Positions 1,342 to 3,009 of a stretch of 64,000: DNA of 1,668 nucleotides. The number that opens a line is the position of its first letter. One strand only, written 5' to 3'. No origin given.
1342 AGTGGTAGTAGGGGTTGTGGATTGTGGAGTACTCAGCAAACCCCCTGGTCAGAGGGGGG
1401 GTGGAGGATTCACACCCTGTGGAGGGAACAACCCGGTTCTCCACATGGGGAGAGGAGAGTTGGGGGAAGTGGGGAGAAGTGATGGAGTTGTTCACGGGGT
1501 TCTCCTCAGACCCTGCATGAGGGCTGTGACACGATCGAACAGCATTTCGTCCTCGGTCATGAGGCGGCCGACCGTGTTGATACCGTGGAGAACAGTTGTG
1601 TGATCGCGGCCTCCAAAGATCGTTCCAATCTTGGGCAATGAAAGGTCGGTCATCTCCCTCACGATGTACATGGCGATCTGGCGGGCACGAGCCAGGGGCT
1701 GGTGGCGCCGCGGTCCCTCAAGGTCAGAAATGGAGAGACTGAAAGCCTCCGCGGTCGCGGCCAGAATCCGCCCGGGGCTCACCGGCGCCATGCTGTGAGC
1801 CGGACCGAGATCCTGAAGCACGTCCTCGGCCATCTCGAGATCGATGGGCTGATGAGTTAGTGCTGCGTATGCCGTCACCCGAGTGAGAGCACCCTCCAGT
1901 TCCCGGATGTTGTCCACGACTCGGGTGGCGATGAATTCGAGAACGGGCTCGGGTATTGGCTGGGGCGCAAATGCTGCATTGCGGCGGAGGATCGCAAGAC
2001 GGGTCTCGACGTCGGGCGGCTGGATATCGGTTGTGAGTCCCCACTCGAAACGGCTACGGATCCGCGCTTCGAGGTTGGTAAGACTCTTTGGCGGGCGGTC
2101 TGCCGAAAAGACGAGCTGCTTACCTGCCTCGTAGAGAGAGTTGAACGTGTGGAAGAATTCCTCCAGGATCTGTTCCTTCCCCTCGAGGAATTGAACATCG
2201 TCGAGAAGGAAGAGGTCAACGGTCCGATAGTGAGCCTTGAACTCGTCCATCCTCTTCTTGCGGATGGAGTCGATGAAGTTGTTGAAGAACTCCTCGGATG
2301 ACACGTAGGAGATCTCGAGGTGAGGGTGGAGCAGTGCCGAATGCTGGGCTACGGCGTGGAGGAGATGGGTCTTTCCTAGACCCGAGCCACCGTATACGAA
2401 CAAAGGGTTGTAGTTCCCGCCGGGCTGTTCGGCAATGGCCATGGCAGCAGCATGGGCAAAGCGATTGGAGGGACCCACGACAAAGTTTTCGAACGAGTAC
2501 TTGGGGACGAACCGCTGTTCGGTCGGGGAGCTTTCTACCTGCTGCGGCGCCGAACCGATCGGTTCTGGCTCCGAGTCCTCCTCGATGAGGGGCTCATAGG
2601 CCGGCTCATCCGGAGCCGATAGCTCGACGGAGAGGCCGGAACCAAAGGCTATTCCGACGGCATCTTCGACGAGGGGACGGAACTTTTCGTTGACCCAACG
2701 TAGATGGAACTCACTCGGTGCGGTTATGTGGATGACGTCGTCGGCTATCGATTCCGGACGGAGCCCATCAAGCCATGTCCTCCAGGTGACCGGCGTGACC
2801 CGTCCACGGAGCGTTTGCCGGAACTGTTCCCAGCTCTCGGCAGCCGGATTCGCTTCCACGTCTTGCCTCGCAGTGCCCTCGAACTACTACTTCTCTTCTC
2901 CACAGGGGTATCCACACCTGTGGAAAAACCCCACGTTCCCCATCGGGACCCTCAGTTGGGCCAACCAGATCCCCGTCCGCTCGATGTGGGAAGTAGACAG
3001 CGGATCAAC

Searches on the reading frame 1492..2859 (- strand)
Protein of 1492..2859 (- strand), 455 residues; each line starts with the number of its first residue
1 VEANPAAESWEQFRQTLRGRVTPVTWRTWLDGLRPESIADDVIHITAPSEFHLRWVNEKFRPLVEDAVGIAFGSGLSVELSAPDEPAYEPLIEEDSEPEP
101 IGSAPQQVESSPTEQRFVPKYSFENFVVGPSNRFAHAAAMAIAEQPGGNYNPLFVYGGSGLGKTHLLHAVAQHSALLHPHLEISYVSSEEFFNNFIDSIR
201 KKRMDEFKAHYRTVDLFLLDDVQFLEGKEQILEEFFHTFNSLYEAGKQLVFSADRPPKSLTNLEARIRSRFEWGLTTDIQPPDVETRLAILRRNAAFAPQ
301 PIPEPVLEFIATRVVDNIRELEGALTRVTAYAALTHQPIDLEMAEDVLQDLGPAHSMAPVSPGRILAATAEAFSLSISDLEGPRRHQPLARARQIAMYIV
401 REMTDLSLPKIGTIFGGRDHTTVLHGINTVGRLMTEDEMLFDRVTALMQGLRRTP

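Call 80: search_protein_families(library=pfam, proteins=[window:1492-2859:-], max_evalue=0.00001)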
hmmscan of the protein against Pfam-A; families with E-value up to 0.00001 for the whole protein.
window:1492-2859:- (455 aa): 3 families
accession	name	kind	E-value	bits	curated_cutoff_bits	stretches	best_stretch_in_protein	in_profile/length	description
PF00308.24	Bac_DnaA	-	4.6e-69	232.2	23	1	119-278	3-162/162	Bacterial DnaA ATPAse domain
PF08299.17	Bac_DnaA_C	-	8.3e-26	90.3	31.5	1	364-430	3-69/69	Bacterial dnaA protein helix-turn-helix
PF11638.13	DnaA_N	-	2.8e-11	43.4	24.6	1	8-67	2-62/65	DnaA N-terminal domain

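Call 81: find_homologous_proteins(query=window:1492-2859:-, max_evalue=1e-40)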
Query window:1492-2859:- (455 aa): 8000 proteins with E <= 1e-40 among 8000 candidates; the best 120 are listed.
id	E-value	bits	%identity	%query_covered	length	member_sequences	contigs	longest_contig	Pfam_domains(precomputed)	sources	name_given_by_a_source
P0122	3.4e-283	957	92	100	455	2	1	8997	PF11638.14,PF00308.25,PF08299.18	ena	-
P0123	1.1e-280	949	93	100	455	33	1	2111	PF11638.14,PF01695.24,PF00308.25,PF08299.18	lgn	-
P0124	5.9e-278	940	91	100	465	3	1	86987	PF11638.14,PF01695.24,PF00308.25,PF08299.18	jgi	jgi:chromosomal replication initiator protein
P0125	1.3e-274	929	91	100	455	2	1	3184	PF11638.14,PF01695.24,PF00308.25,PF08299.18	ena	-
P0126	1.0e-273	926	89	100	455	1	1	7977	PF11638.14,PF01695.24,PF00308.25,PF08299.18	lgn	-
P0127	1.5e-271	919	90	100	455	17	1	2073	PF11638.14,PF00308.25,PF08299.18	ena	-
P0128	1.2e-270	916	89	100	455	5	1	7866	PF11638.14,PF01695.24,PF00308.25,PF08299.18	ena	-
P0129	4.7e-265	897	87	100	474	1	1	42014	PF11638.14,PF01695.24,PF00308.25,PF08299.18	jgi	jgi:chromosomal replication initiator protein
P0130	2.2e-264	895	87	100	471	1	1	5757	PF11638.14,PF01695.24,PF00308.25,PF08299.18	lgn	-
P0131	1.1e-262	890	87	100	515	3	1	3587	PF11638.14,PF01695.24,PF00308.25,PF08299.18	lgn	-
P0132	5.5e-260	881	84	100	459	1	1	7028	PF11638.14,PF00308.25,PF08299.18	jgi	jgi:chromosomal replication initiator protein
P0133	9.4e-260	880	86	100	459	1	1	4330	PF11638.14,PF01695.24,PF00308.25,PF08299.18,PF00004.36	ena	-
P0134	1.2e-258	876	85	100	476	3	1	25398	PF11638.14,PF01695.24,PF00308.25,PF08299.18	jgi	jgi:chromosomal replication initiator protein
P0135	3.8e-251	852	83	100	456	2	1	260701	PF11638.14,PF01695.24,PF00308.25,PF08299.18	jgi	-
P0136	1.3e-243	827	87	93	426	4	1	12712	PF01695.24,PF00308.25,PF08299.18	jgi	jgi:chromosomal replication initiator protein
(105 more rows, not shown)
